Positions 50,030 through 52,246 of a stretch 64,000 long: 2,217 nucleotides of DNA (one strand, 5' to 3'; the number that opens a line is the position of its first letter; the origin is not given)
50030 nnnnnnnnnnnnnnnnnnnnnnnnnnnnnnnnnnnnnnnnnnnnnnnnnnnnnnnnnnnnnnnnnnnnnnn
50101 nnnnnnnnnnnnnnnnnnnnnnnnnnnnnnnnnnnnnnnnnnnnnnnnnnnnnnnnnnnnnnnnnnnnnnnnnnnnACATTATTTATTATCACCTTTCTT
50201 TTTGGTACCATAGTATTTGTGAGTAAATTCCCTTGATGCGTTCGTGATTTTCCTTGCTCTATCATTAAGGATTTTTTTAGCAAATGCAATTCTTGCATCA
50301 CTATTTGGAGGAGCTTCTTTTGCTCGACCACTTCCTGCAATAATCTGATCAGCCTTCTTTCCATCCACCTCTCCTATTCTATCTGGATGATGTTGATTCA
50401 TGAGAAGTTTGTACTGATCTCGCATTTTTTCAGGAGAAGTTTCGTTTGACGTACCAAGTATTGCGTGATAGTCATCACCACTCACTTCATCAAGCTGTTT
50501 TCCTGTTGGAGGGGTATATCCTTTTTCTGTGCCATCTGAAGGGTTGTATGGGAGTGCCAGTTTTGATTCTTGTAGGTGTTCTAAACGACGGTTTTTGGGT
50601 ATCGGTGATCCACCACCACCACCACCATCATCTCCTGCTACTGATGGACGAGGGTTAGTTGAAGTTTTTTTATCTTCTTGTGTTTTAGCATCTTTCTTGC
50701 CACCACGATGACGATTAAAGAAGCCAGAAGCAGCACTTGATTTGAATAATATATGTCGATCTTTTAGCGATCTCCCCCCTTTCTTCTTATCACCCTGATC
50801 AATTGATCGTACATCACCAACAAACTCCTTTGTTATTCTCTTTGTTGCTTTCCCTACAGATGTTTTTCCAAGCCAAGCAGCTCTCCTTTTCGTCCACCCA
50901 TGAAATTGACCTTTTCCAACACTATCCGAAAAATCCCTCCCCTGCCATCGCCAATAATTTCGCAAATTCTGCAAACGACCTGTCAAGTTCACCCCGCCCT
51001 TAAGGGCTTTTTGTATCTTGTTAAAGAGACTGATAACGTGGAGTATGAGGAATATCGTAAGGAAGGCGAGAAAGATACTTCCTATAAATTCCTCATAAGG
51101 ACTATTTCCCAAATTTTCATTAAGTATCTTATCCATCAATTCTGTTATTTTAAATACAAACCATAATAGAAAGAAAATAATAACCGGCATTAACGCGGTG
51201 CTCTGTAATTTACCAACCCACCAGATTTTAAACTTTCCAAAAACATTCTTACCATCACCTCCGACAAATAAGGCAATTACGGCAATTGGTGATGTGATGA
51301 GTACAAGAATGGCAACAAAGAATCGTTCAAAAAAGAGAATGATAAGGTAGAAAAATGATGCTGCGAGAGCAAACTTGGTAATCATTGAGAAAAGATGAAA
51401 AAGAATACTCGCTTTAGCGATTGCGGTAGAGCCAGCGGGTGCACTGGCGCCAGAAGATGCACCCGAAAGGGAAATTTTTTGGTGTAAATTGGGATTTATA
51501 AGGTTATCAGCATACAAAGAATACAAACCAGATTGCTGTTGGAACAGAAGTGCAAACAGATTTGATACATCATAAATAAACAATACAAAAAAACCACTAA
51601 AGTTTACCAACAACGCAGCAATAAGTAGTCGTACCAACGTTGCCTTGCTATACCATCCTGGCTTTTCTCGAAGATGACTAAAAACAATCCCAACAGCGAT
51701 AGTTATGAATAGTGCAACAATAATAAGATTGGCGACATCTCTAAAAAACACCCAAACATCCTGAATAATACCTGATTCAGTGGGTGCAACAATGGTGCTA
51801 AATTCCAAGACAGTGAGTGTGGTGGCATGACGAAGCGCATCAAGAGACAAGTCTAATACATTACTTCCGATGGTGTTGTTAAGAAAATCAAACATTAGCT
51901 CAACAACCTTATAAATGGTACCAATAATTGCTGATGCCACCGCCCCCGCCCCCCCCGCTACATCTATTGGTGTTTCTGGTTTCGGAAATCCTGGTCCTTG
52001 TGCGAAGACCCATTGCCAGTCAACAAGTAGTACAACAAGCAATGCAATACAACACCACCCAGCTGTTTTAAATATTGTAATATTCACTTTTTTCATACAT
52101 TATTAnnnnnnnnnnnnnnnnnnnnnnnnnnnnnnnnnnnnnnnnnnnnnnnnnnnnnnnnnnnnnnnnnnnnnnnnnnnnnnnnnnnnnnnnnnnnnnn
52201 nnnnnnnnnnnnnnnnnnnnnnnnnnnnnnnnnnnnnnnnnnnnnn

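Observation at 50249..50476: J-like domain (HPD motif) fused to the cytoplasmic tail of the VirB6-like membrane protein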

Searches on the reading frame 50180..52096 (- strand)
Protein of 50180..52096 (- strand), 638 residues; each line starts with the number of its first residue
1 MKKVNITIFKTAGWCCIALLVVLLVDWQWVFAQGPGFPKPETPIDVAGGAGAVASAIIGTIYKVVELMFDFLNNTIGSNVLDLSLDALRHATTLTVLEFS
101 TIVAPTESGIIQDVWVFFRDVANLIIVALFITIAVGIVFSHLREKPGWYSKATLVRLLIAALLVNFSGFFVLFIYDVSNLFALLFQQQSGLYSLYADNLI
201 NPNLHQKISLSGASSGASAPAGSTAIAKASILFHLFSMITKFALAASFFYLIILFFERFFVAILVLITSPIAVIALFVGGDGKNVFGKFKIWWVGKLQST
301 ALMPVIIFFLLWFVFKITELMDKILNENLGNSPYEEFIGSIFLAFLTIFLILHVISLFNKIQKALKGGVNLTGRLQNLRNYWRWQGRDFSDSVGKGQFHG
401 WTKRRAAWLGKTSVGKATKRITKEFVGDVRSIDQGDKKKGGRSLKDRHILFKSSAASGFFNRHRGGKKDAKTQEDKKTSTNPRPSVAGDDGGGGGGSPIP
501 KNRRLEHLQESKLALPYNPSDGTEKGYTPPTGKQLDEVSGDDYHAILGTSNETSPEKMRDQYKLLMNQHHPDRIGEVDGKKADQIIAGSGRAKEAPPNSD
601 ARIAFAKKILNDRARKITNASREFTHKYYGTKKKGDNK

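Call 3: search_protein_families(library=pfam, proteins=[window:50180-52096:-], max_evalue=1)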
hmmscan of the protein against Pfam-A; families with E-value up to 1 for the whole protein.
window:50180-52096:- (638 aa): 1 family
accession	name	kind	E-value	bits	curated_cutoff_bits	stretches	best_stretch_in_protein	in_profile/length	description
PF00226.36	DnaJ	-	0.00024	21.6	27.8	1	542-575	1-35/63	DnaJ domain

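Call 6: search_protein_families(library=ncbifam, proteins=[window:50180-52096:-], max_evalue=0.1)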
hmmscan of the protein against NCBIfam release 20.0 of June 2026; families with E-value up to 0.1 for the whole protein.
window:50180-52096:- (638 aa): 6 families
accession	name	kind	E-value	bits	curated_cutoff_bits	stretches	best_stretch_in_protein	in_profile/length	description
NF050028.1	CldAdptActJ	equivalog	0.0036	17.8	150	1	543-629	4-93/93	cold adaptation protein ActJcold adaptation protein ActJ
NF006948.0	PRK09430.1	equivalog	0.0066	16.1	162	1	542-574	201-233/267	co-chaperone DjlA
TIGR02349.1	DnaJ_bact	equivalog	0.012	15.1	377.2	1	542-575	1-34/354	molecular chaperone DnaJ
NF008035.0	PRK10767.1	subfamily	0.02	14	338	1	541-576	4-39/374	molecular chaperone DnaJ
NF010892.0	PRK14299.1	equivalog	0.042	13.1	392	1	541-573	4-36/291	chaperone protein DnaJ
NF006503.0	PRK08937.3-3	equivalog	0.046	13.2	338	1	541-582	206-247/276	adenylosuccinate lyase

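Call 8: find_homologous_proteins(query=window:50180-52096:-, max_evalue=0.001)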
Query window:50180-52096:- (638 aa): 6 proteins with E <= 0.001 among 8000 candidates.
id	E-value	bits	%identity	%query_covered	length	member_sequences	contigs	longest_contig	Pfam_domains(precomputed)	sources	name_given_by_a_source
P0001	0.0e+0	1445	100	100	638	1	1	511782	-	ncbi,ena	-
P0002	1.5e-122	428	43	90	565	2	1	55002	-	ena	-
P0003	7.8e-8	50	28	47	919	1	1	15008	PF19590.5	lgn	-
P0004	5.9e-7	47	24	49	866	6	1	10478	-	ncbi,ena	-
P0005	1.0e-5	43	23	59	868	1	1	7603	PF19590.5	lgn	-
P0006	3.2e-4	38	26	39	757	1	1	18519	-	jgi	-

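Call 10: find_encoding_contigs(protein=P0002, flank=10000, max_places=4)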
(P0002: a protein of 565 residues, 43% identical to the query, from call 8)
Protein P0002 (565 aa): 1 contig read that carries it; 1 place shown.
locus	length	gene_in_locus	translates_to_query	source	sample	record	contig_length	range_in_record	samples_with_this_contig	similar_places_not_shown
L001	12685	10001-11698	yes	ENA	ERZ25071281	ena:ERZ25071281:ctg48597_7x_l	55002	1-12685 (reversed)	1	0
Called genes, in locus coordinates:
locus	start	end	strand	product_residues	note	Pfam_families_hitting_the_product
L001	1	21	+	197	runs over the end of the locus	-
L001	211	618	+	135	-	-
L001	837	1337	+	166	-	-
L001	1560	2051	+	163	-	-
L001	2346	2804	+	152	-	-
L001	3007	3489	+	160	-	-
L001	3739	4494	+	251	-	PF00398:RrnaAD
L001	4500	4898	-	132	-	-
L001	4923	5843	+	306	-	-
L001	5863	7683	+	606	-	-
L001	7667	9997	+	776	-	-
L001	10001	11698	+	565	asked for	-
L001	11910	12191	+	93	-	-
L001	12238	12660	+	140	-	PF12666:PrgI (weak)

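Call 11: find_encoding_contigs(protein=P0001, flank=10000, max_places=4)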
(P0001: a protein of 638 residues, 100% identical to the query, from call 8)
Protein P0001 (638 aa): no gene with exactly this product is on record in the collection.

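Call 18: search_protein_families(library=pfam, proteins=[P0002, P0003, P0004, P0005, P0006], max_evalue=1)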
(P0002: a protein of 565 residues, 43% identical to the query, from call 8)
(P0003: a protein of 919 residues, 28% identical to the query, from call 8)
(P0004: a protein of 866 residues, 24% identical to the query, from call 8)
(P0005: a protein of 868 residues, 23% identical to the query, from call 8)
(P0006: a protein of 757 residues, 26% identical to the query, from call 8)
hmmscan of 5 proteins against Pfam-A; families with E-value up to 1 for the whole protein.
P0002 (565 aa): 1 family
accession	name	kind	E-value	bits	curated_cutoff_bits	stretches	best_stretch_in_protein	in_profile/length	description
PF16598.10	Edc3_linker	-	0.14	13.1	30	1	376-426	32-80/91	Linker region of enhancer of mRNA-decapping protein 3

P0003 (919 aa): 3 families
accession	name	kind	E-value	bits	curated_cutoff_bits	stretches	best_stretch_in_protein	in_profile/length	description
PF15188.11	CCDC-167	-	0.0028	18.3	27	1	139-188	11-61/84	Coiled-coil domain-containing protein 167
PF03000.19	NPH3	-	0.0074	16.4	27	1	62-95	208-242/258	NPH3 family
PF05304.18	DUF728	-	0.57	10.7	29.3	1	164-208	74-118/138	Protein of unknown function (DUF728)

P0004 (866 aa): 1 family
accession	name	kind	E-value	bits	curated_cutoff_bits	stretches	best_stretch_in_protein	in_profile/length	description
PF20159.5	YidB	-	0.44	11.3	24.3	0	511-561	19-68/132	YidB-like protein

P0005 (868 aa): 1 family
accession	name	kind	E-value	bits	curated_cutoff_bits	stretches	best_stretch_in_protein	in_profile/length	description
PF04610.19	TrbL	-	0.00087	19.5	25.9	1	291-420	74-192/215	TrbL/VirB6 plasmid conjugal transfer protein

P0006 (757 aa): 1 family
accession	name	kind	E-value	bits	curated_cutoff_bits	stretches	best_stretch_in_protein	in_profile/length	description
PF22168.2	DIP2311-like_C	-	0.26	12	27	1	361-401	15-55/63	Transcriptional regulator DIP2311-like, C-terminal domain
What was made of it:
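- On VirB6/TrbL: The relative P0005 hits PF04610 at E 8.7e-4 (call 18).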

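Call 27: find_related_loci(query=A1, collection=genome_contigs, flank=6000)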
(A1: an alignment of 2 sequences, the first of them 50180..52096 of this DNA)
Query A1 (638 aa) in genome_contigs; peptide patterns used: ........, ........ (x = any residue, [..] = any of these).
219 stretches matched a pattern; 11 encode a relative of the query (tblastn E <= 1e-3); 11 distinct loci.
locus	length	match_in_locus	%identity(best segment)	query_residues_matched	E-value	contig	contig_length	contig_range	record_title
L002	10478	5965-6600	29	108-315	3e-17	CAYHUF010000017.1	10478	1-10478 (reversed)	MAG TPA_asm: uncultured Candidatus Saccharibacteria bacterium isolate ERP119705_co16_430 genome assembly, contig: NODE_5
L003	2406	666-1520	29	97-373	2e-15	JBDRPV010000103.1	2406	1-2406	MAG: Parcubacteria group bacterium isolate MEGAHIT-group-2.138 k141_675619, whole genome shotgun sequence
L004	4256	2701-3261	33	111-292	2e-13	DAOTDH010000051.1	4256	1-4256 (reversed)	MAG TPA_asm: Candidatus Paceibacterota bacterium isolate AMR_MDS_3160 NODE_15249_length_4256_cov_3.089502, whole genome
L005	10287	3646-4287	30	107-317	8e-13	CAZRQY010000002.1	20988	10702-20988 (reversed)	MAG TPA_asm: uncultured Candidatus Saccharibacteria bacterium isolate SRP104257_co1_406 genome assembly, contig: NODE_13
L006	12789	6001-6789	29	111-361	3e-12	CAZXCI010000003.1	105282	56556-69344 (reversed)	MAG TPA_asm: uncultured Candidatus Saccharibacteria bacterium isolate SRP192927_co3_359 genome assembly, contig: NODE_24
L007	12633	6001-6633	28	111-311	7e-12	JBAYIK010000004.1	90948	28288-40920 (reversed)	MAG: Candidatus Paceibacterota bacterium isolate SO_2016_GW1_29 scaffold00565_OW334_2016, whole genome shotgun sequence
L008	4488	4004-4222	41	111-185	1e-11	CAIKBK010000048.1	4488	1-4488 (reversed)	MAG: Candidatus Vogelbacteria bacterium isolate AlinenSediments_bin-1675 genome assembly, contig: bin-1675:048/117, whol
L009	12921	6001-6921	26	110-395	5e-11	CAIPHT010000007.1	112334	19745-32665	Candidatus Vogelbacteria bacterium isolate MJ-2014_bin-1736 genome assembly, contig: bin-1736:07/20, whole genome shotgu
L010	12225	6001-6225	43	111-188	9e-11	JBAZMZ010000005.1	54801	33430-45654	MAG: Candidatus Paceibacterota bacterium isolate SO_2017_LW4_55 scaffold_1522_c1_LW137-91_2017, whole genome shotgun seq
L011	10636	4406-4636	43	109-188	9e-10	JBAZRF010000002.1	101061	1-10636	MAG: Candidatus Paceibacterota bacterium isolate SO_2017_GW1_141 NODE_1366_length_101061_cov_1.397448_OW334_2017, whole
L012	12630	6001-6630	30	115-311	2e-11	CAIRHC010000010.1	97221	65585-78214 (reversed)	MAG: Candidatus Vogelbacteria bacterium isolate KTt_bin-1541 genome assembly, contig: bin-1541:10/11, whole genome shotg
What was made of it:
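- Tried and rejected: The GTDB-representative scan found only 26-43 % identical relatives, in Saccharibacteria, Paceibacterota and Vogelbacteria MAGs (call 27).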

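Call 28: search_protein_representatives(protein=window:50180-52096:-)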
Query: 638 residues. Proteins with E-value up to 0.001 (for the whole library): 1977; up to 1e-10: 37; up to 1e-30: 2. The best 150 are listed.
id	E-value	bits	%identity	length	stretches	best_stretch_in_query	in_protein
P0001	0.0e+00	1444.7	100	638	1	1-638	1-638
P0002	4.7e-123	428.4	53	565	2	1-484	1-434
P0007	6.2e-15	71.3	29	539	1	75-377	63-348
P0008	7.5e-15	71.0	30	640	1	106-453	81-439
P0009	8.0e-14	67.6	33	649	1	95-370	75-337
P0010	2.9e-13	65.8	34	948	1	110-360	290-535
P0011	3.4e-13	65.6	28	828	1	94-429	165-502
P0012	3.6e-13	65.5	27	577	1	90-329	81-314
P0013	1.3e-12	63.6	28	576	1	68-352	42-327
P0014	2.7e-12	62.5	33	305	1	89-313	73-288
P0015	3.4e-12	62.3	33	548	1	96-355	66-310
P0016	3.6e-12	62.1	29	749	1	91-322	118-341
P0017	7.7e-12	61.1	31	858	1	107-381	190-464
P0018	8.9e-12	60.9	26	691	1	76-382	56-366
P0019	1.1e-11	60.6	29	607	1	51-317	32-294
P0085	1.8e-09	53.2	34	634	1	94-327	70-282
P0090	2.3e-09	52.9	33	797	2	95-358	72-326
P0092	2.6e-09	52.7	28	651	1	37-328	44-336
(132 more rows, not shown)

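Call 34: search_protein_families(library=pfam, proteins=[P0090, P0092, P0008, P0015, P0007, P0009], max_evalue=0.1)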
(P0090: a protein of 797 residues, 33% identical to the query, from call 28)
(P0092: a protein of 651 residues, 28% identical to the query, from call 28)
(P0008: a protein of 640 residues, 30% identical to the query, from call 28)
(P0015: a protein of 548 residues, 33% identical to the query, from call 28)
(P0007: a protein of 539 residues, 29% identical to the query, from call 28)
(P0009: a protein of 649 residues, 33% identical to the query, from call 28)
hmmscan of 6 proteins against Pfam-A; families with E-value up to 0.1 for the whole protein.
P0090 (797 aa): 1 family
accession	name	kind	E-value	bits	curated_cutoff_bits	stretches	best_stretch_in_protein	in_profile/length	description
PF00226.36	DnaJ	-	4.8e-11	43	27.8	1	744-792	3-55/63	DnaJ domain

P0092 (651 aa): 0 families

P0008 (640 aa): 1 family
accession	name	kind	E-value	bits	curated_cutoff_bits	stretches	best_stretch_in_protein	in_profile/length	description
PF20535.3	DUF6750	-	0.082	13.3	27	0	67-135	3-70/128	Family of unknown function (DUF6750)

P0015 (548 aa): 3 families
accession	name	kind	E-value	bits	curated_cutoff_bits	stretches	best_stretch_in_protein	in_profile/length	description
PF00013.35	KH_1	-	2.9e-09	37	21.5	1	483-541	4-66/66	KH domain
PF13083.13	KH_KhpA-B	-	0.0045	17.3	32.1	1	484-503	34-53/73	KhpA/KhpB, KH domain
PF07650.23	KH_2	-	0.013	15.8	22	1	487-512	33-58/78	KH domain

P0007 (539 aa): 3 families
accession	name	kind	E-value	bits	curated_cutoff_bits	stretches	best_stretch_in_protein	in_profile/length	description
PF13476.12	AAA_23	-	0.03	15.4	27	1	428-525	93-195/201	AAA domain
PF24224.1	DUF7440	-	0.041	14.5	25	1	444-512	40-108/110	Family of unknown function (DUF7440)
PF01077.27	NIR_SIR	-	0.092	12.6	27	0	435-467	123-155/158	Nitrite and sulphite reductase 4Fe-4S domain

P0009 (649 aa): 0 families
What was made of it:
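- On J-domain (Pfam PF00226, DnaJ domain): The positional ortholog P0090 passes with 43 bits (call 34).
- P0090 passes the Pfam cut-off by 15 bits (call 34).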

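Call 38: find_encoding_contigs(protein=P0090, flank=10000, max_places=3)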
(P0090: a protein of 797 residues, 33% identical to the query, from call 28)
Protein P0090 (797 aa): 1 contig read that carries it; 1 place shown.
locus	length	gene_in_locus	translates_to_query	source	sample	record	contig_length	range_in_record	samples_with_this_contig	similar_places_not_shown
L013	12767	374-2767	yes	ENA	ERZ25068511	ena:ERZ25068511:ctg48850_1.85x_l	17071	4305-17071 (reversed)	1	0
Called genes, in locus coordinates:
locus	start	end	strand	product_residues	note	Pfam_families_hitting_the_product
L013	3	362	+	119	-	?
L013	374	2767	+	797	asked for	PF00226:DnaJ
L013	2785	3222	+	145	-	PF12666:PrgI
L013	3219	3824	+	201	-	PF26593:TraC-like, PF27097:VirB4_TrbE_N (faint)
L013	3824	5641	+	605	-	PF19044:P-loop_TraG, PF01935:DUF87 (weak), PF12846:AAA_10 (faint)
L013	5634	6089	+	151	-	-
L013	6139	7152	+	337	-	-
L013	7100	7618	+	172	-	-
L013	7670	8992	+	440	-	-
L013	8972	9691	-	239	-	PF02096:60KD_IMP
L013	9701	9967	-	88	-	PF00825:Ribonuclease_P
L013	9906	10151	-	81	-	PF00468:Ribosomal_L34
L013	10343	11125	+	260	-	PF11638:DnaA_N, PF00308:Bac_DnaA, PF00004:AAA (weak), PF01637:ATPase_2 (weak), PF01695:IstB_IS21 (weak)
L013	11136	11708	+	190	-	PF08299:Bac_DnaA_C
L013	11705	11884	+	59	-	-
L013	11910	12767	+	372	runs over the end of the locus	PF00712:DNA_pol3_beta (faint), PF02767:DNA_pol3_beta_2, PF02768:DNA_pol3_beta_3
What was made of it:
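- P0090 is a homolog with 29 % core identity, in the same gene order next to yidC-rnpA-rpmH-dnaA (call 38). A positional ortholog carries a bona fide J-domain at the same place (calls 34, 38).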

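Call 40: list_cluster_members(proteins=[P0001, P0002, P0090, P0155, P0157])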
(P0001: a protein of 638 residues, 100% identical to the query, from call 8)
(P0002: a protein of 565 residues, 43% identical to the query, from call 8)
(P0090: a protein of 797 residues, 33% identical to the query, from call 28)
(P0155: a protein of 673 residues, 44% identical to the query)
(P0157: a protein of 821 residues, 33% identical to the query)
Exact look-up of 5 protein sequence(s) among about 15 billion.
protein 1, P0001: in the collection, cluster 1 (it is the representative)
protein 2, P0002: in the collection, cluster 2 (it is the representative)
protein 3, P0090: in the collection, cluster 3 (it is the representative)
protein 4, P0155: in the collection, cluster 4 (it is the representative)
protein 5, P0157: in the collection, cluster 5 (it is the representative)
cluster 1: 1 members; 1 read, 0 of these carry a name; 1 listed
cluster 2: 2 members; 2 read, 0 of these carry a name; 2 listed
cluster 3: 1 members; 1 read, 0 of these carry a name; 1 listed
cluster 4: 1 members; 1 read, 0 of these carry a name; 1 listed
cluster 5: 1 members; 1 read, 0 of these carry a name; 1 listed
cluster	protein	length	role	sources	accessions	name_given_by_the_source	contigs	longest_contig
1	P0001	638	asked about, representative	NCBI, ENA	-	-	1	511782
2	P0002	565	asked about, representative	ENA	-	-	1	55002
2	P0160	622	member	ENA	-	-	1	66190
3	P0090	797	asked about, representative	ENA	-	-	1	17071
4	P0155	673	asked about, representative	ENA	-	-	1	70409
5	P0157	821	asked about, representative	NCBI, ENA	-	-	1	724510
